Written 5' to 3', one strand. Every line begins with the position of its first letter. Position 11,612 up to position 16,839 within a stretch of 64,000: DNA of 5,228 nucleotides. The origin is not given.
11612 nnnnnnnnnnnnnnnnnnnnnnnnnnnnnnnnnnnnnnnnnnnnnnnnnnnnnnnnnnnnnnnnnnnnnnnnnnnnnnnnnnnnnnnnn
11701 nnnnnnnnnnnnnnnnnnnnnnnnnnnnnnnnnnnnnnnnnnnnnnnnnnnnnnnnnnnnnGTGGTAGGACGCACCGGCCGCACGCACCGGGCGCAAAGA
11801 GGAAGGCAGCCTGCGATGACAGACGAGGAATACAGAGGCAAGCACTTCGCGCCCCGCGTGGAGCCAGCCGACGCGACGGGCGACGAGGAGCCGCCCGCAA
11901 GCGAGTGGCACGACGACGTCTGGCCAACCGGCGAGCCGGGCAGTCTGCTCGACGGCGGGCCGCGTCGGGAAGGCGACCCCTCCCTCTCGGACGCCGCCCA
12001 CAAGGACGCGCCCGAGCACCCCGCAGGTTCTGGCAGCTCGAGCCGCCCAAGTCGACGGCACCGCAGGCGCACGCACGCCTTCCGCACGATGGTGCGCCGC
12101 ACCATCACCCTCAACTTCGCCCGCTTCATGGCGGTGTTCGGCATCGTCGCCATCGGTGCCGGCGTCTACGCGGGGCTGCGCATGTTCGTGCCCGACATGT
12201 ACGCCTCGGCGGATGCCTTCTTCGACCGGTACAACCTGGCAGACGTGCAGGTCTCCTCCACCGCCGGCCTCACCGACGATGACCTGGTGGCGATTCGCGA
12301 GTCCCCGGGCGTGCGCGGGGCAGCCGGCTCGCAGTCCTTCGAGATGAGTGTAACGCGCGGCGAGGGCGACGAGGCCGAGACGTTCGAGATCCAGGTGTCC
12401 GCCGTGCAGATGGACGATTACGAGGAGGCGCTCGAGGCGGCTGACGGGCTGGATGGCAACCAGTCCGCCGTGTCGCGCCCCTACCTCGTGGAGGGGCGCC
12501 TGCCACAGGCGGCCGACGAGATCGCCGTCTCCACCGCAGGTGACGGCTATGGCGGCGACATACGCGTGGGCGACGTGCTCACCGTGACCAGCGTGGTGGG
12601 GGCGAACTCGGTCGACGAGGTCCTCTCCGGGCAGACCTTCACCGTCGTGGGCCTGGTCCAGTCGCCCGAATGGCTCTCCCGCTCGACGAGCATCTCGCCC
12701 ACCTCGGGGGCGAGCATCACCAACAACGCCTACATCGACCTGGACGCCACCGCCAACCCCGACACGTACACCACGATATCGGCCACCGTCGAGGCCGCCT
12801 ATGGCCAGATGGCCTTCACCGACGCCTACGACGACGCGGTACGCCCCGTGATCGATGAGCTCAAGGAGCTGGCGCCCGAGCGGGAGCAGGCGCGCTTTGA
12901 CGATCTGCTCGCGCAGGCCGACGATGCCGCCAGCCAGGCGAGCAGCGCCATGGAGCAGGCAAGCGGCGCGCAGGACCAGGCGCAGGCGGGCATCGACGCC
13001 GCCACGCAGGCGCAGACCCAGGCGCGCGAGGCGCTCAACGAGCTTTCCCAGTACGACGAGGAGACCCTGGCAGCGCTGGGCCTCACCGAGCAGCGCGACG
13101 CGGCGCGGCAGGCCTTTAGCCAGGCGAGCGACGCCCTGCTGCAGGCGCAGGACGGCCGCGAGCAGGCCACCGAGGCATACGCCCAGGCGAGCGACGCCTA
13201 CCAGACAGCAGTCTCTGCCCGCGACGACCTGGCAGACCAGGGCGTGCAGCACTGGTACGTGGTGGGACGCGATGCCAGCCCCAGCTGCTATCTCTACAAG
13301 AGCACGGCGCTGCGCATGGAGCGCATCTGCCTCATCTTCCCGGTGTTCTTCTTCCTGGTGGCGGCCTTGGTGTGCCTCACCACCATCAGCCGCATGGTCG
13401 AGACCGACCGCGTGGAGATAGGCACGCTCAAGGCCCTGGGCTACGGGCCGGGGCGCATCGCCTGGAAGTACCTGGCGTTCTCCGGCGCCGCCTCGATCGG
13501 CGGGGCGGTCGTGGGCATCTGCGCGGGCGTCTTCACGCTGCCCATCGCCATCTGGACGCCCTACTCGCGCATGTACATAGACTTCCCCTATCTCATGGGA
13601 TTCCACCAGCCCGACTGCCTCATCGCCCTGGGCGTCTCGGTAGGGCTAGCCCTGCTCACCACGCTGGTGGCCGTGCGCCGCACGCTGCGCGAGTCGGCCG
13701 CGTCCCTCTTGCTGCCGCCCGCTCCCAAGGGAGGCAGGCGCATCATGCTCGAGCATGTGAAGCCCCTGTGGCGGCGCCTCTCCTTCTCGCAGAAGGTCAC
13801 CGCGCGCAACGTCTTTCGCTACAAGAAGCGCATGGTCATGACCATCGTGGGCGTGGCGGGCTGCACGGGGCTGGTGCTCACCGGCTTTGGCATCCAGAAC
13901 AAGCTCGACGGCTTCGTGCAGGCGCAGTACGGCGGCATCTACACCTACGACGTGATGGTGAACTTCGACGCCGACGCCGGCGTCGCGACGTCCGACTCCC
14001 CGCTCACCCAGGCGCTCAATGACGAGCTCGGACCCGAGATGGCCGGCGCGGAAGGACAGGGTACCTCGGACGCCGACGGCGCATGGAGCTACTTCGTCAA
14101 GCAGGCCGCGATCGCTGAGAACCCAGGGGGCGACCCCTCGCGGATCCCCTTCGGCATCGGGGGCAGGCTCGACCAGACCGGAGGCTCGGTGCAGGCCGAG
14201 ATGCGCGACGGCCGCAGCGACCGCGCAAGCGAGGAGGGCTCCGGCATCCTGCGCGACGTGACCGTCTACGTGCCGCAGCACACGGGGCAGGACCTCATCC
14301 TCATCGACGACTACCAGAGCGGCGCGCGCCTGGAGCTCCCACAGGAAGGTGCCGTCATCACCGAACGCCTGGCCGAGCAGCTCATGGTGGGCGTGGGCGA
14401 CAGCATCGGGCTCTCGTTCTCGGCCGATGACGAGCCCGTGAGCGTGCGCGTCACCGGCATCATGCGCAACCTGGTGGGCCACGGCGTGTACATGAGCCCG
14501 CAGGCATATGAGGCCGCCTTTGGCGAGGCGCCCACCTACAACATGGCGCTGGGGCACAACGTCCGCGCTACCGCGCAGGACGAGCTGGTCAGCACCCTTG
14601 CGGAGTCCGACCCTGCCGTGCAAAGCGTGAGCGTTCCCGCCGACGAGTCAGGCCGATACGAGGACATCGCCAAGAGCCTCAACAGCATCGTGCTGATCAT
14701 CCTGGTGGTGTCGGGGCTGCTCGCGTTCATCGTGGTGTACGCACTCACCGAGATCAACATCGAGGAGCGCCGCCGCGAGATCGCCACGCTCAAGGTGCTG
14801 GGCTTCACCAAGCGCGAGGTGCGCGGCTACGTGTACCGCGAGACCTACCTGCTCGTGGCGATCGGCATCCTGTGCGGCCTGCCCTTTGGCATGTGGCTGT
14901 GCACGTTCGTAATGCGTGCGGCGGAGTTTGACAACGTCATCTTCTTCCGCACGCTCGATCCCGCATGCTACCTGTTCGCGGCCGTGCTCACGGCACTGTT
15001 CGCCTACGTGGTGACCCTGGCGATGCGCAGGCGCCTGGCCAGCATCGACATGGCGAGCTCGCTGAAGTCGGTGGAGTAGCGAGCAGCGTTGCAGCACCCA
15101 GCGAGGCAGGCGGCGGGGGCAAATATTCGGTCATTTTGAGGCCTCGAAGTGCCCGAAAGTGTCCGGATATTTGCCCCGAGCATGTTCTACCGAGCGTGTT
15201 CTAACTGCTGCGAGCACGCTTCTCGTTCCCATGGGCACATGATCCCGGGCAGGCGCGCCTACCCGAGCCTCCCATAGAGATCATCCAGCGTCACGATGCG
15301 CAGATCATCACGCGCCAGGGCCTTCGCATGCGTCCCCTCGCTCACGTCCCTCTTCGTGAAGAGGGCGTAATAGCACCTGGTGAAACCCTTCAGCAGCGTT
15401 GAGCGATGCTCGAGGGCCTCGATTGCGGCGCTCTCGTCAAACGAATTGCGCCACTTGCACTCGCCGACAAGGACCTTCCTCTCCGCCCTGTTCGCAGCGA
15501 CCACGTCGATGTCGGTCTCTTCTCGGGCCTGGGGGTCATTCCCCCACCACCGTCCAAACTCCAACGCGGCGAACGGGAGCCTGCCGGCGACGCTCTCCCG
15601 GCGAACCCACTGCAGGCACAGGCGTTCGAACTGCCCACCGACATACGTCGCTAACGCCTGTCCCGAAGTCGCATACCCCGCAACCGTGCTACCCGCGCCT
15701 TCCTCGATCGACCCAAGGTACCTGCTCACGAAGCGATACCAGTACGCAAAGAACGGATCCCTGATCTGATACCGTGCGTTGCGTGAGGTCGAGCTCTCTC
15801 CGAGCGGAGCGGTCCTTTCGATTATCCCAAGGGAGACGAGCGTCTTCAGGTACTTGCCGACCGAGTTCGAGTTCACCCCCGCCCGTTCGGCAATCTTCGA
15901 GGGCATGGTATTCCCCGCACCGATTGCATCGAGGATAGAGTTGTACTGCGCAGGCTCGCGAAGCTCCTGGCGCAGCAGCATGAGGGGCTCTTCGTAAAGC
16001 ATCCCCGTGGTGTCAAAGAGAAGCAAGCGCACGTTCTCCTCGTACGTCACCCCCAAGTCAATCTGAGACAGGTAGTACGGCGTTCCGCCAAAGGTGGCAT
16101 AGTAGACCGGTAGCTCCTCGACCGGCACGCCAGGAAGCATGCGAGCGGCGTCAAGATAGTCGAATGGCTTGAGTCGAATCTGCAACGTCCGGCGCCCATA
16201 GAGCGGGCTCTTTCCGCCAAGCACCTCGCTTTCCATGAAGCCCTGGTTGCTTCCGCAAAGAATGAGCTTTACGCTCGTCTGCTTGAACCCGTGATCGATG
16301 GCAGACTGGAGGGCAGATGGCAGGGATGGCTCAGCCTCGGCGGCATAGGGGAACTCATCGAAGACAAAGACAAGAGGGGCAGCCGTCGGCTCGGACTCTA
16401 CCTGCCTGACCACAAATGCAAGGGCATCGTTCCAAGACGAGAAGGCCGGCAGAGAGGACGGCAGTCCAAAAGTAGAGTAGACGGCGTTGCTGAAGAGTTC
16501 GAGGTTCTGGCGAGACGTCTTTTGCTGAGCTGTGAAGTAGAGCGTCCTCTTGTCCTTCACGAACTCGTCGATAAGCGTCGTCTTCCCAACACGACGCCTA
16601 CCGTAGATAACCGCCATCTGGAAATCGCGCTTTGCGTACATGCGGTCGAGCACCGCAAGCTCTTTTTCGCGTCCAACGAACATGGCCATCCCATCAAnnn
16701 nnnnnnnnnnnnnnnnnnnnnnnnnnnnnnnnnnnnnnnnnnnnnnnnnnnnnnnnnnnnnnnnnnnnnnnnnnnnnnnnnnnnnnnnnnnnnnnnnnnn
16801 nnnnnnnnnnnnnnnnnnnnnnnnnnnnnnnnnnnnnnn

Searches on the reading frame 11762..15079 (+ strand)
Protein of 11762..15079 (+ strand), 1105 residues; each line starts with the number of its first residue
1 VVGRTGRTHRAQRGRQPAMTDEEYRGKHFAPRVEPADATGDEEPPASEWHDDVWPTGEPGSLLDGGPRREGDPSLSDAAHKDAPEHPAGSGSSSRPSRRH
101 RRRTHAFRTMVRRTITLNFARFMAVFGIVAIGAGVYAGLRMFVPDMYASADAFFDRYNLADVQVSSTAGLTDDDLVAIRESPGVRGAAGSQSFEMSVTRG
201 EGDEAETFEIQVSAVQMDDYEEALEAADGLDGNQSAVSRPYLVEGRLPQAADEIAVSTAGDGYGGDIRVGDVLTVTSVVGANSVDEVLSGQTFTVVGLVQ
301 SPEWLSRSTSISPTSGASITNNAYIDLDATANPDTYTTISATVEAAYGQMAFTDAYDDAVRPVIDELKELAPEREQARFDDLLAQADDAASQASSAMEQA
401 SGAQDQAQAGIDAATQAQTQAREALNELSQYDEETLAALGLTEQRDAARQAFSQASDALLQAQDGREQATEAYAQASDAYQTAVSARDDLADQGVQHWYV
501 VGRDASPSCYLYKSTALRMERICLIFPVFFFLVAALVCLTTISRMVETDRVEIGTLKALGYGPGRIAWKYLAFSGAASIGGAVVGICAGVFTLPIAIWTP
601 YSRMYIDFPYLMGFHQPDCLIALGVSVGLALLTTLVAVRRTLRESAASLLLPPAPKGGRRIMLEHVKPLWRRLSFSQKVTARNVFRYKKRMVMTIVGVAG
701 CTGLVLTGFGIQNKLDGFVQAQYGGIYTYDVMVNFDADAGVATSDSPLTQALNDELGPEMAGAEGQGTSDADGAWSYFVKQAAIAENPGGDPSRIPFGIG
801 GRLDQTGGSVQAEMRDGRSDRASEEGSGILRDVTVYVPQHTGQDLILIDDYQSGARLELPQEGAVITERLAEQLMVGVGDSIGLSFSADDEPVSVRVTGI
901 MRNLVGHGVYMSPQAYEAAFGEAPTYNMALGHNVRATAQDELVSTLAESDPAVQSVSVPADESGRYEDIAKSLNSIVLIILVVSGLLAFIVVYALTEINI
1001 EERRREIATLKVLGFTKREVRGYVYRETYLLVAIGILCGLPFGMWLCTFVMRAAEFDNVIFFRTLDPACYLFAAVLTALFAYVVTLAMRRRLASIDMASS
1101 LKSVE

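Call 87: search_protein_families(library=pfam, proteins=[window:11762-15079:+], max_evalue=0.00001)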
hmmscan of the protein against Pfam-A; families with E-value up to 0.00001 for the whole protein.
window:11762-15079:+ (1105 aa): 2 families
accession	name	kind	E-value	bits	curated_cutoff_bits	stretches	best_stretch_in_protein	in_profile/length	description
PF02687.27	FtsX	-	1.1e-31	109.8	25.5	2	979-1091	2-117/120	FtsX-like permease C-terminal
PF12704.14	MacB_PCD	-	1.1e-09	39.3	27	0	123-331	13-177/207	MacB-like periplasmic core domain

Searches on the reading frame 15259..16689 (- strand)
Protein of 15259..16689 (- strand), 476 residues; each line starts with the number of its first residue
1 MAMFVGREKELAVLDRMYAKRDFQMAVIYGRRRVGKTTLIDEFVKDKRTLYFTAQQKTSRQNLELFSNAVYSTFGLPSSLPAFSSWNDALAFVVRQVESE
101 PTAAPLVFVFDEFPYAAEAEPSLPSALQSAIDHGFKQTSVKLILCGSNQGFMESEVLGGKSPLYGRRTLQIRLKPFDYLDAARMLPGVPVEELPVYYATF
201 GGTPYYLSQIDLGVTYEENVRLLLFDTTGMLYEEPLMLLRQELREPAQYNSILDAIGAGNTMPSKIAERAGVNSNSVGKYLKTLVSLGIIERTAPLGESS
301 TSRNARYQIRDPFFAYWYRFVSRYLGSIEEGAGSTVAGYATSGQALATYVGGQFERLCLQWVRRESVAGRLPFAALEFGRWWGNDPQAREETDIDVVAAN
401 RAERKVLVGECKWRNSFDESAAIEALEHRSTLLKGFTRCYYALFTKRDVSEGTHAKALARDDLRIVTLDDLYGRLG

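Call 87: search_protein_families(library=pfam, proteins=[window:15259-16689:-], max_evalue=0.00001)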
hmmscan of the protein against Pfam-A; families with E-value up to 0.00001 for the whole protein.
window:15259-16689:- (476 aa): 4 families
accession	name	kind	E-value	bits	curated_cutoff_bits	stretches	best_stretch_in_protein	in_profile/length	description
PF01637.24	ATPase_2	-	3.9e-24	86.1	33.2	1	4-209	1-224/225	ATPase domain predominantly from Archaea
PF03008.20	DUF234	-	4.3e-22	78.9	22.5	1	317-419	1-96/100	Archaea bacterial proteins of unknown function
PF13173.12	AAA_14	-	2.7e-09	37.6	27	1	24-178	3-125/129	AAA domain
PF13191.12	AAA_16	-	4e-06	27.9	32.6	0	4-128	2-156/167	AAA ATPase domain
